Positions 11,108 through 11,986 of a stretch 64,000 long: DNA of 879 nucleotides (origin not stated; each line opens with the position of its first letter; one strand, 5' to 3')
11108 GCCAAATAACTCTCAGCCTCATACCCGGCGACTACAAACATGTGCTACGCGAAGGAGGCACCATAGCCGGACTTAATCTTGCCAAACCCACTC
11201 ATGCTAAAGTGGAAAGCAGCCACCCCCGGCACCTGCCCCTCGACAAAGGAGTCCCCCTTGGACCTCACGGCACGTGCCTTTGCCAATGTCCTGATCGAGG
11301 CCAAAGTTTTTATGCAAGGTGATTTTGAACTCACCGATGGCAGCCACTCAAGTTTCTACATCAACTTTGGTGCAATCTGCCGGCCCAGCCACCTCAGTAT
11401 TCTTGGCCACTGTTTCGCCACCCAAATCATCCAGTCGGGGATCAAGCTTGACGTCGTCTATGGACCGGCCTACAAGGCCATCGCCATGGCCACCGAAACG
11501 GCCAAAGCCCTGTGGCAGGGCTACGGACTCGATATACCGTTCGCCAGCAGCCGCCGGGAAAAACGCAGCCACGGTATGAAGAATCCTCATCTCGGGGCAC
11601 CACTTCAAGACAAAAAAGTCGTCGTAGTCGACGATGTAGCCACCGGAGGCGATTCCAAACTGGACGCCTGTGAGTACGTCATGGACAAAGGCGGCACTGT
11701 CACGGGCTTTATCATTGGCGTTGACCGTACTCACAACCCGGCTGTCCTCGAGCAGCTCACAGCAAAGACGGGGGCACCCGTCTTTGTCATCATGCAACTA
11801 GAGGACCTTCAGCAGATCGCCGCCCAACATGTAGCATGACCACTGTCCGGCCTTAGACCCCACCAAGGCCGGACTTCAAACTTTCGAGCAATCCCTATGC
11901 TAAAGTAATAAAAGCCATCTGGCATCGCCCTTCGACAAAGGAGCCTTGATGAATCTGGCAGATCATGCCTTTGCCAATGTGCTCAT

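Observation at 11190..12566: Tandem duplication of a PyrE-like phosphoribosyltransferase, including its leader, with the second copy catalytically degenerate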

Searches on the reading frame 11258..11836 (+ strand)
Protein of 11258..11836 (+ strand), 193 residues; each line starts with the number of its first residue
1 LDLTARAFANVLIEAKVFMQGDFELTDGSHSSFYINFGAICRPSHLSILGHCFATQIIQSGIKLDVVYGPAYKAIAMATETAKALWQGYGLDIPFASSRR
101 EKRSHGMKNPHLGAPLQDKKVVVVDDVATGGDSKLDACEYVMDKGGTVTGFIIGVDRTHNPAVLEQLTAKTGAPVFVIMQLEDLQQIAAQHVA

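Call 4: search_protein_families(library=pfam, proteins=[window:11258-11836:+], max_evalue=1)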
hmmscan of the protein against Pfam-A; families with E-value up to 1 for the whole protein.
window:11258-11836:+ (193 aa): 2 families
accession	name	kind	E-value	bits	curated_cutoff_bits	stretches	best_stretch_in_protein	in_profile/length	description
PF00156.33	Pribosyltran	-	9.6e-10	38.4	26.3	1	54-157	19-126/158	Phosphoribosyl transferase domain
PF18304.6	SabA_adhesion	-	0.012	15.3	27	1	69-140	55-126/299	SabA N-terminal extracellular adhesion domain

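Call 5: search_protein_families(library=ncbifam, proteins=[window:11258-11836:+], max_evalue=1)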
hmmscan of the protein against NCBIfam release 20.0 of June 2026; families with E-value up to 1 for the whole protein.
window:11258-11836:+ (193 aa): 19 families
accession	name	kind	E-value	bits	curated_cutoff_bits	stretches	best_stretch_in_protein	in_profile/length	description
TIGR00336.1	pyrE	equivalog_domain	3.1e-33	115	106.8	1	11-184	2-173/173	orotate phosphoribosyltransferase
TIGR01367.1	pyrE_Therm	equivalog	1e-17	64.3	150.25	1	12-182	6-163/187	orotate phosphoribosyltransferase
NF002620.0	PRK02277.1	subfamily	2.2e-08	34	115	1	29-158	51-181/201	orotate phosphoribosyltransferase-like protein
NF004034.0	PRK05500.1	equivalog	2.4e-08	33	656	1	13-187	295-459/478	bifunctional orotidine-5'-phosphate decarboxylase/orotate phosphoribosyltransferase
NF010382.0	PRK13809.1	equivalog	1.7e-06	27.6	208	1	19-184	24-181/210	orotate phosphoribosyltransferase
NF001729.0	PRK00455.1-3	equivalog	2.7e-05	23.6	245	1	6-150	14-158/231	orotate phosphoribosyltransferase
NF045507.1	transregGfcR_Halo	equivalog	9.9e-05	21.9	300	1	29-158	61-193/215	transcriptional regulator GfcR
TIGR01251.1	ribP_PPkin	subfamily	0.0014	17.6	113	1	62-145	158-237/309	ribose-phosphate diphosphokinase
NF005592.0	PRK07322.1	subfamily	0.0021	17.4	143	1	116-150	118-152/180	adenine phosphoribosyltransferase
NF009211.0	PRK12560.1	equivalog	0.0036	17.1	188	1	117-182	113-177/187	adenine phosphoribosyltransferase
NF002320.0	PRK01259.1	subfamily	0.0066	15.9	297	1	53-147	154-243/316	ribose-phosphate diphosphokinase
NF004689.0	PRK06031.1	equivalog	0.034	13.4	175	1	108-149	144-185/233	phosphoribosyltransferase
NF005299.0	PRK06827.1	subfamily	0.039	12.7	327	1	107-143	254-290/383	phosphoribosylpyrophosphate synthetase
NF006328.0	PRK08558.1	equivalog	0.051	13.1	184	1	117-181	175-237/238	adenine phosphoribosyltransferase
NF003549.0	PRK05205.1-5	equivalog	0.057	12.9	138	1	102-159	83-141/182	bifunctional pyr operon transcriptional regulator/uracil phosphoribosyltransferase PyrR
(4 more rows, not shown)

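Call 12: find_homologous_proteins(query=window:11258-11836:+)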
Query window:11258-11836:+ (193 aa): 1 proteins with E <= 0.001 among 177 candidates.
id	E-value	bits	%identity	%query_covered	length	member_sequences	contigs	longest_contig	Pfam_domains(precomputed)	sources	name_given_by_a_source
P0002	1.5e-123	427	99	100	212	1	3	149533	PF00156.34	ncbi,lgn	-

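Call 20: search_solved_structures(query=window:11258-11836:+, max_evalue=0.001, show_alignments=2)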
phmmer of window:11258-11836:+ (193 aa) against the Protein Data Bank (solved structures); distinct sequences matched with E-value up to 0.001: 19.
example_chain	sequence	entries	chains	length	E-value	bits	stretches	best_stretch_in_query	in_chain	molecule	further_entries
1oro_A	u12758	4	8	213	1.5e-27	99.6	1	6-160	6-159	OROTATE PHOSPHORIBOSYLTRANSFERASE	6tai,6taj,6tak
1lh0_A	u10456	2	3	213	2.9e-27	98.7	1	6-184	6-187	OMP synthase | OROTATE PHOSPHORIBOSYLTRANSFERASE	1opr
1sto_A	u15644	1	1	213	2e-26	95.9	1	6-184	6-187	OROTATE PHOSPHORIBOSYLTRANSFERASE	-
3n2l_A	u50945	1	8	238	2.1e-25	92.6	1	5-184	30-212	Orotate phosphoribosyltransferase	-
2pry_A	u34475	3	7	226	3.8e-23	85.3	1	7-159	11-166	Orotate phosphoribosyltransferase 1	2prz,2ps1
4wml_A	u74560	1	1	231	4e-23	85.2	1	7-159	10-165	Orotate phosphoribosyltransferase 1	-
4wn3_A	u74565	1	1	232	4.1e-23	85.2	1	7-159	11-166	Orotate phosphoribosyltransferase 1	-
3mjd_A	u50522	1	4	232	1.8e-22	83.1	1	8-161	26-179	Orotate phosphoribosyltransferase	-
2wns_A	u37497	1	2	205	3.8e-11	46.1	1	12-159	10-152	OROTATE PHOSPHORIBOSYLTRANSFERASE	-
3qw4_B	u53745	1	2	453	3.4e-08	36.5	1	8-160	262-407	UMP synthase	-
2yzk_A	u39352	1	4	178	8.3e-08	35.3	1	9-173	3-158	Orotate phosphoribosyltransferase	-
2p1z_A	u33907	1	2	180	9.8e-08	35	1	14-184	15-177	Phosphoribosyltransferase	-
5hkf_A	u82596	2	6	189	1.2e-07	34.7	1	20-162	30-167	Orotate phosphoribosyltransferase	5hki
5hkl_A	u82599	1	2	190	1.2e-07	34.7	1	20-162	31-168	Orotate phosphoribosyltransferase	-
4paw_A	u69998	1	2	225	5.5e-07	32.6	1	14-160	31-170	Orotate phosphoribosyltransferase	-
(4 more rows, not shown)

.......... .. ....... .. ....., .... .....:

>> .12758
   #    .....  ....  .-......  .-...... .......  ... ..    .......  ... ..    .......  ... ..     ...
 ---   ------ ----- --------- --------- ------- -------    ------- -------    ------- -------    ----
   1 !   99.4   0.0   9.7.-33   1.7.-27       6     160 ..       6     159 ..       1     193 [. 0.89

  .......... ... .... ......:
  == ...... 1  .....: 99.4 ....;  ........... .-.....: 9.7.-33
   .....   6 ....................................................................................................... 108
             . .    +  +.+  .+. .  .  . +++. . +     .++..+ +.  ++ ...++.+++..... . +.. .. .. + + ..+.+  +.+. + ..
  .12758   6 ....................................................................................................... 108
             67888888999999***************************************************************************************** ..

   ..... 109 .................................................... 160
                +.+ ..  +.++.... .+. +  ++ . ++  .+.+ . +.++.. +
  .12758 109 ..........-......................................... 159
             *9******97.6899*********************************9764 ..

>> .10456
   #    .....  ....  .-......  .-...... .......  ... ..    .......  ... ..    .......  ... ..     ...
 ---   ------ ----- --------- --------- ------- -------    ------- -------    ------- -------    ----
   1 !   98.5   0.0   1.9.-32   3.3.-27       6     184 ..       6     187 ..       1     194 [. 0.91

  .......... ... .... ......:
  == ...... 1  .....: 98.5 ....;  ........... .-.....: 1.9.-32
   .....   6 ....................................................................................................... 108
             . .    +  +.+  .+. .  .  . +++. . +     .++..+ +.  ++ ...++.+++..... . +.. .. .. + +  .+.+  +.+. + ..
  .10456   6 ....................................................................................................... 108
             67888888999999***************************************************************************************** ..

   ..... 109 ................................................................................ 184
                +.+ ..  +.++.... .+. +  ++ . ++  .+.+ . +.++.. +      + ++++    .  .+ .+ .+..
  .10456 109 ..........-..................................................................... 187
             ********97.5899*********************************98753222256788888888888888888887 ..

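Call 35: find_encoding_contigs(protein=P0002, flank=10000)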
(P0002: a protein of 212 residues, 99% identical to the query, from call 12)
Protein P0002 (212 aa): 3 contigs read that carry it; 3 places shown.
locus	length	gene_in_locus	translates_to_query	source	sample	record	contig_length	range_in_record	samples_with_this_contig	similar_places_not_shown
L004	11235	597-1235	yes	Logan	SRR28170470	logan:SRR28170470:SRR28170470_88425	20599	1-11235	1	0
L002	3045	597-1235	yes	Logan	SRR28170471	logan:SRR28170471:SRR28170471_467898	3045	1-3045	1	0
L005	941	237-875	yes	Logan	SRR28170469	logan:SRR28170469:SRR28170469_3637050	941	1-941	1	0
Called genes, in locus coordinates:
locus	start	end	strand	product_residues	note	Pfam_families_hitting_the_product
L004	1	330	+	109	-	?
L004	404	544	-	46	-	-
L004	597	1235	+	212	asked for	PF00156:Pribosyltran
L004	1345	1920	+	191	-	-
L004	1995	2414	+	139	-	PF10604:Polyketide_cyc2 (weak)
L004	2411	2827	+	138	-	PF01878:EVE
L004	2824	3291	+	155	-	PF01047:MarR, PF12802:MarR_2 (weak)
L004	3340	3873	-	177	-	-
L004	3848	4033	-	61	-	-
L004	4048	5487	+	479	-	PF00294:PfkB, PF08543:Phos_pyr_kin (weak)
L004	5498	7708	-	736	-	PF13491:FtsK_4TM, PF17854:FtsK_alpha, PF01580:FtsK_SpoIIIE, PF09397:FtsK_gamma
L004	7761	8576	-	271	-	PF21302:Zn_ribbon_RlmA, PF08241:Methyltransf_11 (weak), PF13649:Methyltransf_25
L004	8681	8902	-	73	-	-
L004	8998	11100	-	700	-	-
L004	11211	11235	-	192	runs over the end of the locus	PF03167:UDG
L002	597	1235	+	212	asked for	PF00156:Pribosyltran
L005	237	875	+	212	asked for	PF00156:Pribosyltran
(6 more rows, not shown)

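Call 43: find_related_loci(query=window:11258-11836:+, collection=metagenome_contigs, flank=6000)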
Query window:11258-11836:+ (193 aa) in metagenome_contigs; peptide patterns used: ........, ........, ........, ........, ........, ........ (x = any residue, [..] = any of these).
120 stretches matched a pattern, but none encodes a relative of the query by tblastn (E <= 1e-3).

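Call 69: search_protein_families(library=padloc, proteins=[window:11258-11836:+], max_evalue=0.01)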
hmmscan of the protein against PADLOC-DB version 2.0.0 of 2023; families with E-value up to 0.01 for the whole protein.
window:11258-11836:+ (193 aa): 0 families
